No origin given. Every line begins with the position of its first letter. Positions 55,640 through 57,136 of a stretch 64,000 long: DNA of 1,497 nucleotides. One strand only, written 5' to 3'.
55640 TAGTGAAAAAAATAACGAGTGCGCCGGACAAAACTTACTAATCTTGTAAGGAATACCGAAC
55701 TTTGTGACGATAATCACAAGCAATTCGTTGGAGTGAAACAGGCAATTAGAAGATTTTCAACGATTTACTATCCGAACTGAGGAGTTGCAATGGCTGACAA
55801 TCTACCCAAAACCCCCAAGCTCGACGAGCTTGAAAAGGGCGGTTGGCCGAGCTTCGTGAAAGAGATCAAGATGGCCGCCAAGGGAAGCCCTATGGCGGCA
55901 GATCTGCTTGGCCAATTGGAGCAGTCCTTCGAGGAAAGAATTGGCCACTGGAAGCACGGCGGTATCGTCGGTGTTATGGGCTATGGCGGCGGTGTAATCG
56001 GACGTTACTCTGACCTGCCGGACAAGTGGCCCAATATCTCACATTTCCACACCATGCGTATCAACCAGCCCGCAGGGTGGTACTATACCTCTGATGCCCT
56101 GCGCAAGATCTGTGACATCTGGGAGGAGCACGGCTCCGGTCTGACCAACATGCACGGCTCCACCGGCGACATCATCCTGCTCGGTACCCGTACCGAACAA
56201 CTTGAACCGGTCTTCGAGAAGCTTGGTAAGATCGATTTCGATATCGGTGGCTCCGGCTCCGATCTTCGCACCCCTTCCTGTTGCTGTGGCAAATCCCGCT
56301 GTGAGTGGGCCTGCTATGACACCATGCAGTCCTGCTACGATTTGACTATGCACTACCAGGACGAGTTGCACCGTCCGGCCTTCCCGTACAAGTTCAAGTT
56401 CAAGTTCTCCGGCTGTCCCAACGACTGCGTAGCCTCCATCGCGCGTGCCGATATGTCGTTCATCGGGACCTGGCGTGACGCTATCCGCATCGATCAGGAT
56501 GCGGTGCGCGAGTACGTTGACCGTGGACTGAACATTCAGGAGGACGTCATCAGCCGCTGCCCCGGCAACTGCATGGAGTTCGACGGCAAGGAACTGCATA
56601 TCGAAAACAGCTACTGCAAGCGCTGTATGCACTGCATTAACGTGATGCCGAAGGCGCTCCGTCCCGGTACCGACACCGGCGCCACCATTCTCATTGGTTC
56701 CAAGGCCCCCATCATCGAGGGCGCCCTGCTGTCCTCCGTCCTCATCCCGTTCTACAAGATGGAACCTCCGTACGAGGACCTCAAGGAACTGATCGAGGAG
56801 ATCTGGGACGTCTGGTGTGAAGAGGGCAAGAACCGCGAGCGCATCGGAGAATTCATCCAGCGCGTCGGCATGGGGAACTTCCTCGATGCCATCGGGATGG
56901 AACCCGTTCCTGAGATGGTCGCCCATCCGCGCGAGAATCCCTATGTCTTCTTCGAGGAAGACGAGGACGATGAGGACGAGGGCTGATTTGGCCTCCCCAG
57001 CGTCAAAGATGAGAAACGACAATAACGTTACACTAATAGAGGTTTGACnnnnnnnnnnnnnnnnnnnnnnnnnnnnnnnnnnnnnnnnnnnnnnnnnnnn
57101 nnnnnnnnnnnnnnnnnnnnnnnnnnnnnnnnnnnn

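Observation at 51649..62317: Three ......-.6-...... palindromes placed before qmoA, dsrA and dsrT: a putative redox (Rex-type) or CRP/FNR-type regulon over the sulfite-reduction genes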

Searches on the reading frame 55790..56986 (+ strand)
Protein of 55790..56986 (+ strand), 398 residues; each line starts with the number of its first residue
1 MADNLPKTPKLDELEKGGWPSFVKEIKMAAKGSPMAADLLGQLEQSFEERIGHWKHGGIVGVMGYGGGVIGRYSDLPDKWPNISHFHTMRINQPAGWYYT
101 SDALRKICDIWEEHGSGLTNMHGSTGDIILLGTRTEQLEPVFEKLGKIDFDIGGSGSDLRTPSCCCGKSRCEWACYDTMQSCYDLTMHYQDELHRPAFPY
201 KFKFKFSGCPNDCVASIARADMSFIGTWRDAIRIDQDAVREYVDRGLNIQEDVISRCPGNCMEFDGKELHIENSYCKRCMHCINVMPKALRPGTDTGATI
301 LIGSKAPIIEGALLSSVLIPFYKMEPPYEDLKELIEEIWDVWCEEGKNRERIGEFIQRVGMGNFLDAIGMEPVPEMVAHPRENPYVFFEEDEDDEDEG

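Call 9: search_protein_families(library=ncbifam, proteins=[window:55790-56986:+])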
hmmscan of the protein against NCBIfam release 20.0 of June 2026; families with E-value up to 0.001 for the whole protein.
window:55790-56986:+ (398 aa): 7 families
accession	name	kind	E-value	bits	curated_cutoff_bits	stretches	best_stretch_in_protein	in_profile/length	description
TIGR02064.1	dsrA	equivalog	3.2e-176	586.1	392.85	1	11-395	1-394/402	dissimilatory-type sulfite reductase subunit alpha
TIGR02066.1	dsrB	equivalog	3.7e-32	111.7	341.5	1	99-384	41-327/341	dissimilatory-type sulfite reductase subunit beta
TIGR02374.1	nitri_red_nirB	equivalog_domain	5e-08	31.8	578.35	1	94-225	566-691/794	nitrite reductase large subunit NirB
TIGR02912.1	sulfite_red_C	equivalog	5.3e-07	28.9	324.1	1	136-288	75-215/314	sulfite reductase subunit C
NF007125.0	PRK09566.1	equivalog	4.4e-06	25.4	594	1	93-228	328-456/513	ferredoxin--nitrite reductase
NF011565.0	PRK14989.1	subfamily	8.8e-06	24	883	1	92-225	569-696/847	nitrite reductase large subunit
NF010029.0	PRK13504.1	equivalog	3.2e-05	22.5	457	0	100-230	379-505/575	NADPH-dependent assimilatory sulfite reductase hemoprotein subunit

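Call 10: search_protein_families(library=pfam, proteins=[window:55790-56986:+])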
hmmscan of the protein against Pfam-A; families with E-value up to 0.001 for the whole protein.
window:55790-56986:+ (398 aa): 2 families
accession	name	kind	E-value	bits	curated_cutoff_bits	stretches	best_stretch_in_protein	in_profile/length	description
PF01077.27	NIR_SIR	-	1.4e-39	135.5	27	1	155-371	1-152/158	Nitrite and sulphite reductase 4Fe-4S domain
PF03460.22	NIR_SIR_ferr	-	5.6e-10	39.3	24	1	85-147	8-68/69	Nitrite/Sulfite reductase ferredoxin-like half domain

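Call 15: find_related_loci(query=window:55790-56986:+, collection=genome_contigs, flank=10000)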
Query window:55790-56986:+ (398 aa) in genome_contigs; peptide patterns used: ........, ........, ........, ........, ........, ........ (x = any residue, [..] = any of these).
600 stretches matched a pattern (row limit reached: there are more); 596 encode a relative of the query (tblastn E <= 1e-3); the best 80 are kept; 80 distinct loci.
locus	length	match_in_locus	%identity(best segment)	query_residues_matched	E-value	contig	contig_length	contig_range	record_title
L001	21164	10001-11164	81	1-388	0e+0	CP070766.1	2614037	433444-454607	MAG: Candidatus Zixiibacteriota bacterium isolate bin25 chromosome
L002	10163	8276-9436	83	1-387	0e+0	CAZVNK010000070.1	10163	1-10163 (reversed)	MAG TPA_asm: uncultured Ignavibacteriaceae bacterium isolate binchicken_co42_233 genome assembly, contig: NODE_11037_len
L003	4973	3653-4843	80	1-397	0e+0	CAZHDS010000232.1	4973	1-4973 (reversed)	MAG TPA_asm: uncultured Ignavibacteriales bacterium isolate binchicken_co86_98 genome assembly, contig: NODE_9969_length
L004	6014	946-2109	82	1-388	0e+0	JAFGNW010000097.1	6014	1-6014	MAG: Candidatus Zixiibacteriota bacterium isolate Zod_Metabat.57 k87_2502164, whole genome shotgun sequence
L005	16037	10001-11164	81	1-388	0e+0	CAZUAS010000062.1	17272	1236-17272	MAG TPA_asm: uncultured Ignavibacteriales bacterium isolate binchicken_co43_183 genome assembly, contig: NODE_5886_lengt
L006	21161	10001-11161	81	1-387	0e+0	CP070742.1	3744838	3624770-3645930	MAG: Candidatus Zixiibacteriota bacterium isolate bin38 chromosome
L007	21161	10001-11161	81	1-387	0e+0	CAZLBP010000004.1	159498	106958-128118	MAG TPA_asm: uncultured Ignavibacteriales bacterium isolate SRP141376_co3_222 genome assembly, contig: NODE_109_length_1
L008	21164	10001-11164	80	1-388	0e+0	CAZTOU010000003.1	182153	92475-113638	MAG TPA_asm: uncultured Spirochaetales bacterium isolate binchicken_co142_37 genome assembly, contig: NODE_64_length_182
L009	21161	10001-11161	81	1-387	0e+0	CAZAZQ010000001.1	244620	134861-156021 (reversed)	MAG TPA_asm: uncultured Ignavibacteriales bacterium isolate SRP338002_co1_91 genome assembly, contig: NODE_39_length_244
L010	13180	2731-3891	80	1-387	0e+0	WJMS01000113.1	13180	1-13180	MAG: candidate division GN15 bacterium isolate Bin_052 k141_1170515, whole genome shotgun sequence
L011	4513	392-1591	75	1-398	0e+0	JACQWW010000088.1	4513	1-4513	MAG: Elusimicrobia bacterium isolate NC_groundwater_1499_Pr4_B-0.1um_52_3 SR1-18-B1_scaffold_7646, whole genome shotgun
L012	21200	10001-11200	78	1-398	0e+0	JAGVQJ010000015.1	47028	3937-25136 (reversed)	MAG: Calditrichaeota bacterium isolate DeMMO3_2 c_000000089743, whole genome shotgun sequence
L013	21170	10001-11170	77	1-390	0e+0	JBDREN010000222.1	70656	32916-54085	MAG: Elusimicrobiota bacterium isolate MEGAHIT-group-1.316 k141_4342802, whole genome shotgun sequence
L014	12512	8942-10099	80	1-387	0e+0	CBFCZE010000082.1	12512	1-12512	MAG TPA_asm: uncultured bacterium isolate SRR26215683_binner13_Refined_79 genome assembly, contig: ERZ25073488.2051, who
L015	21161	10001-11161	78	1-387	0e+0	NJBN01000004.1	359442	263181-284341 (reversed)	MAG: candidate division LCP-89 bacterium B3_LCP 9, whole genome shotgun sequence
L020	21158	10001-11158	76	1-386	0e+0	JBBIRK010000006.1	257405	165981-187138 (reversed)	MAG: Candidatus Zixiibacteriota bacterium isolate STS170223_bin_348 NODE_41_length_257405_cov_15.576581, whole genome sh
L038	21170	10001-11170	71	1-388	0e+0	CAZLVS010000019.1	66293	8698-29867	MAG TPA_asm: uncultured Ignavibacteria bacterium isolate binchicken_co17_427 genome assembly, contig: NODE_1350_length_6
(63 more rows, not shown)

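Call 37: search_protein_families(library=pfam, proteins=[L038:5122-6360:+, L038:6430-6864:+, L038:6898-8766:+, L038:9160-9954:+, L001:250-1149:-], max_evalue=0.00001)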
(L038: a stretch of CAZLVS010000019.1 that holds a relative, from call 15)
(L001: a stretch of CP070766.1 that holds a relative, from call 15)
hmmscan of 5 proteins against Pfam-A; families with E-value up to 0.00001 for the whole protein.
L038:5122-6360:+ (412 aa): 2 families
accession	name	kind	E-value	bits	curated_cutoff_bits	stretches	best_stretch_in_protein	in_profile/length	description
PF01747.23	ATP-sulfurylase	-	9.7e-86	287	24.3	1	173-383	3-212/212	ATP-sulfurylase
PF14306.12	PUA_2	-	3.3e-49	167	27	1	7-162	1-158/159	PUA-like domain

L038:6430-6864:+ (144 aa): 4 families
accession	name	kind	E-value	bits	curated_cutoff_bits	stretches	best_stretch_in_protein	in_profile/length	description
PF12139.13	APS-reductase_C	-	7e-35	119.5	25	1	64-140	1-78/82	Adenosine-5'-phosphosulfate reductase beta subunit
PF00037.32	Fer4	-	1e-07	31.9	21.1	0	44-63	5-24/24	4Fe-4S binding domain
PF13187.11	Fer4_9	-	1.5e-07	31.7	27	1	9-62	1-52/52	4Fe-4S dicluster domain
PF12838.12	Fer4_7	-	1.8e-07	31.9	27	1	9-61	1-52/52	4Fe-4S dicluster domain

L038:6898-8766:+ (622 aa): 1 family
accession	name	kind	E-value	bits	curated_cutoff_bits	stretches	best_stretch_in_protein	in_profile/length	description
PF00890.30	FAD_binding_2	-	2.3e-12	47.3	20.4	1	12-245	1-251/414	FAD binding domain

L038:9160-9954:+ (264 aa): 1 family
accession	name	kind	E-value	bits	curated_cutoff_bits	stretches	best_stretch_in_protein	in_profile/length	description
PF03692.20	CxxCxxCC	-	8.1e-10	39.7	23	1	30-137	4-80/85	Putative zinc- or iron-chelating domain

L001:250-1149:- (300 aa): 2 families
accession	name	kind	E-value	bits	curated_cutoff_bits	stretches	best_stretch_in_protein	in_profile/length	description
PF02812.23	ELFV_dehydrog_N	-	5.5e-52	175.3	25.3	1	56-183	1-128/129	Glu/Leu/Phe/Val dehydrogenase, dimerisation domain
PF00208.27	ELFV_dehydrog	-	4.2e-30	105.7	23.4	1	201-297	1-94/241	Glutamate/Leucine/Phenylalanine/Valine dehydrogenase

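Call 40: find_encoding_contigs(protein=window:55790-56986:+, flank=10000, max_places=8)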
Protein window:55790-56986:+ (398 aa): 24 contigs read that carry it; 2 places shown.
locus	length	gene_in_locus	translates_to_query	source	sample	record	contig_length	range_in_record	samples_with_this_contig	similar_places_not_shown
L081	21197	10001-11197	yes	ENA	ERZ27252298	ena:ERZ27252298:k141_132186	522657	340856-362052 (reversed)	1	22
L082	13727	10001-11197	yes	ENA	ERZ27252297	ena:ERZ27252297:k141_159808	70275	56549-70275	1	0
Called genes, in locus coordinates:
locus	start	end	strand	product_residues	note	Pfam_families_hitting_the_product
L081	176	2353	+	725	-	PF01640:Peptidase_C10, PF00801:PKD, PF18911:PKD_4, PF00404:Dockerin_1 (weak)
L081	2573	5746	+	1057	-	PF26549:Tricorn_N, PF07676:PD40 (weak), PF26549:Tricorn_N, PF26550:Tricorn_2nd, PF07676:PD40, PF14684:Tricorn_C1, PF17820:PDZ_6, PF03572:Peptidase_S41, +1 more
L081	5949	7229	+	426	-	PF00890:FAD_binding_2 (weak), PF01266:DAO (weak), PF07992:Pyr_redox_2 (faint), PF12831:FAD_oxidored (faint), PF13450:NAD_binding_8 (weak)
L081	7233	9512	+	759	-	PF00890:FAD_binding_2, PF01266:DAO, PF01946:Thi4 (weak), PF07992:Pyr_redox_2, PF12831:FAD_oxidored, PF13450:NAD_binding_8, PF13187:Fer4_9, PF02662:FlpD, +6 more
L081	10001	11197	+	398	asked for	PF03460:NIR_SIR_ferr, PF01077:NIR_SIR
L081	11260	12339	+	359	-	PF03460:NIR_SIR_ferr, PF01077:NIR_SIR, PF12838:Fer4_7 (weak)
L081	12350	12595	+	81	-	-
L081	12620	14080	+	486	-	PF01656:CbiA, PF13500:AAA_26, PF07685:GATase_3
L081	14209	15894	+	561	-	PF14691:Fer4_20, PF00890:FAD_binding_2 (faint), PF01134:GIDA (faint), PF01262:AlaDh_PNT_C (faint), PF01266:DAO (weak), PF07992:Pyr_redox_2, PF13450:NAD_binding_8, PF00070:Pyr_redox (weak), +4 more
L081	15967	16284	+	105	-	PF04358:DsrC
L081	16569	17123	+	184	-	PF14361:RsbRD_N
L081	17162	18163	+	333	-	PF02665:Nitrate_red_gam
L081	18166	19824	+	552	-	PF13187:Fer4_9 (faint), PF13237:Fer4_10 (faint), PF13183:Fer4_8, PF13534:Fer4_17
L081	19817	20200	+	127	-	-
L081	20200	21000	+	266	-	PF13237:Fer4_10 (weak), PF13247:Fer4_11, PF13187:Fer4_9 (weak), PF00037:Fer4 (weak), PF12837:Fer4_6 (weak), PF12838:Fer4_7 (weak), PF13247:Fer4_11 (weak)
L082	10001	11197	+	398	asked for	PF03460:NIR_SIR_ferr, PF01077:NIR_SIR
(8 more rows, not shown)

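Call 61: search_protein_families(library=pfam, proteins=[L020:4415-5656:-, L001:1446-3209:+, L020:3943-4383:-], max_evalue=0.00001)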
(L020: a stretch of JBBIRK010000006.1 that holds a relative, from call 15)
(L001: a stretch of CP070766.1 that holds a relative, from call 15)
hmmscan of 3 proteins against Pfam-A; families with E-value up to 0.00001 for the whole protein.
L020:4415-5656:- (413 aa): 2 families
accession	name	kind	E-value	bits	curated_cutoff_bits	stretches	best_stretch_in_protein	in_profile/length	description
PF01747.23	ATP-sulfurylase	-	1.4e-85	286.4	24.3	1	178-388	3-212/212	ATP-sulfurylase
PF14306.12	PUA_2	-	2.2e-49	167.6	27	1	12-167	1-158/159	PUA-like domain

L001:1446-3209:+ (587 aa): 1 family
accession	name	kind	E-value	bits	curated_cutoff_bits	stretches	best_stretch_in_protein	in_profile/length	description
PF00149.33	Metallophos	-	1.2e-14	55.6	21.5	1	38-216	2-191/191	Calcineurin-like phosphoesterase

L020:3943-4383:- (146 aa): 4 families
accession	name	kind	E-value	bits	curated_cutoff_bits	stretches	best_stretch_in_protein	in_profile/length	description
PF12139.13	APS-reductase_C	-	4.6e-38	129.8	25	1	64-142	1-80/82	Adenosine-5'-phosphosulfate reductase beta subunit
PF12838.12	Fer4_7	-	4.9e-08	33.8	27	1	9-61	1-52/52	4Fe-4S dicluster domain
PF00037.32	Fer4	-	1.6e-07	31.3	21.1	1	44-63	5-24/24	4Fe-4S binding domain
PF13187.11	Fer4_9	-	7.1e-07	29.6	27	1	9-62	1-52/52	4Fe-4S dicluster domain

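Call 73: find_homologous_proteins(query=L020:4415-5656:-, max_evalue=1e-50)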
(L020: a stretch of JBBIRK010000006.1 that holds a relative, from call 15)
Query L020:4415-5656:- (413 aa): 8000 proteins with E <= 1e-50 among 8000 candidates; the best 120 are listed.
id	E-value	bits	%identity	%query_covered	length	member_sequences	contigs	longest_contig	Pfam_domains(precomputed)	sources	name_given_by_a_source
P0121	1.4e-284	962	100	99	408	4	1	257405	PF14306.13,PF01747.24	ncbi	-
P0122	2.3e-251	852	87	99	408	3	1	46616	PF14306.13,PF01747.24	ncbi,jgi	jgi:sulfate adenylyltransferase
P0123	2.9e-250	849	86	99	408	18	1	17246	PF14306.13,PF01747.24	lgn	-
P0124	1.8e-246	836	87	98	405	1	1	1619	PF14306.13,PF01747.24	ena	-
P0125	3.3e-246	835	85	99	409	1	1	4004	PF14306.13,PF01747.24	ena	-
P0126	3.8e-246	835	86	99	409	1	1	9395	PF14306.13,PF01747.24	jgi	-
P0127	9.2e-246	834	87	98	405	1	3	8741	PF14306.13,PF01747.24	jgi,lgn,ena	-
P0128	5.6e-245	831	86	98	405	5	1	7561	PF14306.13,PF01747.24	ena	-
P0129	1.3e-244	830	86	98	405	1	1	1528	PF14306.13,PF01747.24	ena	-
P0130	1.4e-244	830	85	98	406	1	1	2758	PF14306.13,PF01747.24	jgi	jgi:sulfate adenylyltransferase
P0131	1.5e-244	830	86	98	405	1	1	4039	PF14306.13,PF01747.24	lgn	-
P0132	1.9e-244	829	85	98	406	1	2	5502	PF14306.13,PF01747.24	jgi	jgi:sulfate adenylyltransferase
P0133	7.3e-244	828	85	99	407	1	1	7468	PF14306.13,PF01747.24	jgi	jgi:sulfate adenylyltransferase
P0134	1.0e-243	827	85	98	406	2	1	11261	PF14306.13,PF01747.24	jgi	jgi:sulfate adenylyltransferase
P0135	1.8e-243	826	86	99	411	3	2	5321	PF14306.13,PF01747.24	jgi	-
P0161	7.3e-241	818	85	98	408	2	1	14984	PF14306.13,PF01747.24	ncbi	ncbi:MAG: sulfate adenylyltransferase [Candidatus Zixiibacteriota bacterium]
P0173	2.6e-240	816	83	99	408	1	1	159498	PF14306.13,PF01747.24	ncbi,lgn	-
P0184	1.1e-239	814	85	98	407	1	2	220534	PF14306.13,PF01747.24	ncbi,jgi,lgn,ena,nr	ncbi:MAG: sulfate adenylyltransferase [candidate division Zixibacteria bacterium HGW-Zixibacteria-1]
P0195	2.6e-239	813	83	99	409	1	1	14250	PF14306.13,PF01747.24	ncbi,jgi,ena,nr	ncbi:MAG: sulfate adenylyltransferase [Candidatus Zixiibacteriota bacterium]|nr:MAG: sulfate adenyly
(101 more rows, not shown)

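Call 74: find_encoding_contigs(protein=P0184, flank=10000, max_places=1)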
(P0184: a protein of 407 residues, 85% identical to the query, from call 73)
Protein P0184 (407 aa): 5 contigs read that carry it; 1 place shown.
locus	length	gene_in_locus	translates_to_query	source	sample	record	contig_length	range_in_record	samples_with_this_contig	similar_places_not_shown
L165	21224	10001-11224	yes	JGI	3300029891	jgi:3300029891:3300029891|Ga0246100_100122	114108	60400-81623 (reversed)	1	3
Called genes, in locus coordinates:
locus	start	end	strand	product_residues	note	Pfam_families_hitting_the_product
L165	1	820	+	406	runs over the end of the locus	PF05201:GlutR_N, PF01488:Shikimate_DH, PF00745:GlutR_dimer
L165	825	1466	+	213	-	PF13241:NAD_binding_7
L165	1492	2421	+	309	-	PF01379:Porphobil_deam, PF03900:Porphobil_deamC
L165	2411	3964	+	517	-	PF00590:TP_methylase, PF02602:HEM4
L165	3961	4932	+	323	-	PF00490:ALAD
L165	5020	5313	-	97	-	-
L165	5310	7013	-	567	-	PF02602:HEM4, PF03601:Cons_hypoth698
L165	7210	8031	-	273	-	PF13189:Cytidylate_kin2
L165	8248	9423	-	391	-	PF13183:Fer4_8, PF13534:Fer4_17 (weak), PF13187:Fer4_9 (weak), PF27541:CitB (weak)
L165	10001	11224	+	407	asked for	PF14306:PUA_2, PF01747:ATP-sulfurylase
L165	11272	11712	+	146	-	PF00037:Fer4 (faint), PF13237:Fer4_10 (faint), PF12838:Fer4_7, PF13187:Fer4_9, PF12139:APS-reductase_C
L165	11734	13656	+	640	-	PF00890:FAD_binding_2, PF02910:Succ_DH_flav_C (weak)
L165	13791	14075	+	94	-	PF04606:Ogr_Delta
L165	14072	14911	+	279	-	PF03692:CxxCxxCC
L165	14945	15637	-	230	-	PF13646:HEAT_2 (faint)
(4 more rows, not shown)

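Call 75: find_encoding_contigs(protein=P0161, flank=10000, max_places=1)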
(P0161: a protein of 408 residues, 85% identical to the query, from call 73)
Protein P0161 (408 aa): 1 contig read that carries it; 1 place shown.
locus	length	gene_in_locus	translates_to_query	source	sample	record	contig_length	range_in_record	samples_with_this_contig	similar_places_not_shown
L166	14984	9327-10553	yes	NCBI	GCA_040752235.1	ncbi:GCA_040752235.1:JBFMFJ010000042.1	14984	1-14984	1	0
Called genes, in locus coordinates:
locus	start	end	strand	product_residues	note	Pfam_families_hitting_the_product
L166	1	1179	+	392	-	PF00590:TP_methylase, PF02602:HEM4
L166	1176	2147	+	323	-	PF00490:ALAD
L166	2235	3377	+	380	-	PF06559:DCD_N, PF22769:DCD, PF22569:DCD_C, PF22769:DCD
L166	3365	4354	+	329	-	PF00583:Acetyltransf_1 (weak), PF13673:Acetyltransf_10 (weak)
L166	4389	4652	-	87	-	-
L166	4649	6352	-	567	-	PF02602:HEM4, PF03601:Cons_hypoth698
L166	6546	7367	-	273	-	PF13189:Cytidylate_kin2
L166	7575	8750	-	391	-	PF13183:Fer4_8, PF13187:Fer4_9 (weak), PF13534:Fer4_17 (faint), PF27541:CitB (weak), PF02665:Nitrate_red_gam (weak)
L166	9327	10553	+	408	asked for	PF14306:PUA_2, PF01747:ATP-sulfurylase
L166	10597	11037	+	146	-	PF00037:Fer4 (faint), PF12837:Fer4_6 (faint), PF13237:Fer4_10 (faint), PF12838:Fer4_7, PF13187:Fer4_9 (weak), PF12139:APS-reductase_C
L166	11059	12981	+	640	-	PF00890:FAD_binding_2, PF02910:Succ_DH_flav_C (weak)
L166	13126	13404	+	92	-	PF04606:Ogr_Delta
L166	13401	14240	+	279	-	PF03692:CxxCxxCC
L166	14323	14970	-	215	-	-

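Call 76: find_encoding_contigs(protein=P0195, flank=10000, max_places=1)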
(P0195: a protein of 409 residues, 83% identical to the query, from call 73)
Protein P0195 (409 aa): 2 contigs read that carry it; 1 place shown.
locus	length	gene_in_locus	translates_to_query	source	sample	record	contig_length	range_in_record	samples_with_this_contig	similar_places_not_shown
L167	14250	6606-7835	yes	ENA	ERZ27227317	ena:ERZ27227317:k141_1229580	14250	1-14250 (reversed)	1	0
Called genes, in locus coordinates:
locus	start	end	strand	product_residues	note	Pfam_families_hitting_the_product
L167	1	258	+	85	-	PF00581:Rhodanese (weak)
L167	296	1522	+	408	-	PF05201:GlutR_N, PF01488:Shikimate_DH, PF00745:GlutR_dimer (weak)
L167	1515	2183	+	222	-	PF13241:NAD_binding_7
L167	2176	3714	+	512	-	PF00590:TP_methylase, PF02602:HEM4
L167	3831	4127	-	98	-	PF12675:DUF3795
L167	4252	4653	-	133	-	PF20393:Pro_CA_2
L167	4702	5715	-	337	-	PF27541:CitB (weak)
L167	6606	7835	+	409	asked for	PF14306:PUA_2, PF01747:ATP-sulfurylase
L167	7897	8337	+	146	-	PF00037:Fer4 (faint), PF12838:Fer4_7, PF13187:Fer4_9 (weak), PF12139:APS-reductase_C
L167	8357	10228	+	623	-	PF00890:FAD_binding_2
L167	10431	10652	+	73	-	-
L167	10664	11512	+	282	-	PF03692:CxxCxxCC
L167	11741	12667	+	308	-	PF01379:Porphobil_deam, PF03900:Porphobil_deamC (weak)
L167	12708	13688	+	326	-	PF00490:ALAD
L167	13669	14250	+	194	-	?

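Call 77: find_encoding_contigs(protein=P0173, flank=10000, max_places=1)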
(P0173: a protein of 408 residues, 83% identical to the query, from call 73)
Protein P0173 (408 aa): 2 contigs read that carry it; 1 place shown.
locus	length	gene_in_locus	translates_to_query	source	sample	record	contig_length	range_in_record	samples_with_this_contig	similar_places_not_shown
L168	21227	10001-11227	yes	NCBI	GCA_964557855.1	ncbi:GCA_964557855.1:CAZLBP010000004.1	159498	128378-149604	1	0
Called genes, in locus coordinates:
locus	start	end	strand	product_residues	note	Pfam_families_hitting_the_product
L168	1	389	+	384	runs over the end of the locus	PF03916:NrfD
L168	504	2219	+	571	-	PF07992:Pyr_redox_2, PF00070:Pyr_redox, PF02852:Pyr_redox_dim, PF00581:Rhodanese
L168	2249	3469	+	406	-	PF05201:GlutR_N, PF01488:Shikimate_DH, PF00745:GlutR_dimer (weak)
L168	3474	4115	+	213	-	PF13241:NAD_binding_7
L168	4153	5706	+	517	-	PF00590:TP_methylase, PF02602:HEM4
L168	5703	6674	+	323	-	PF00490:ALAD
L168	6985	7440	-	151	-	PF22277:EncFtn-like (faint), PF02915:Rubrerythrin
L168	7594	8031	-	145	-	-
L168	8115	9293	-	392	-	PF13237:Fer4_10 (faint), PF13183:Fer4_8, PF13187:Fer4_9 (weak), PF13534:Fer4_17 (weak), PF02665:Nitrate_red_gam (weak)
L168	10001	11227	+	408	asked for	PF14306:PUA_2, PF01747:ATP-sulfurylase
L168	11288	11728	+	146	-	PF12837:Fer4_6 (faint), PF12800:Fer4_4 (faint), PF12838:Fer4_7, PF13187:Fer4_9 (weak), PF00037:Fer4 (weak), PF12139:APS-reductase_C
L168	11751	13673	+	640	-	PF00890:FAD_binding_2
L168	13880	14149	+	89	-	PF04606:Ogr_Delta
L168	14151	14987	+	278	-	PF03692:CxxCxxCC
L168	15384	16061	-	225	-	-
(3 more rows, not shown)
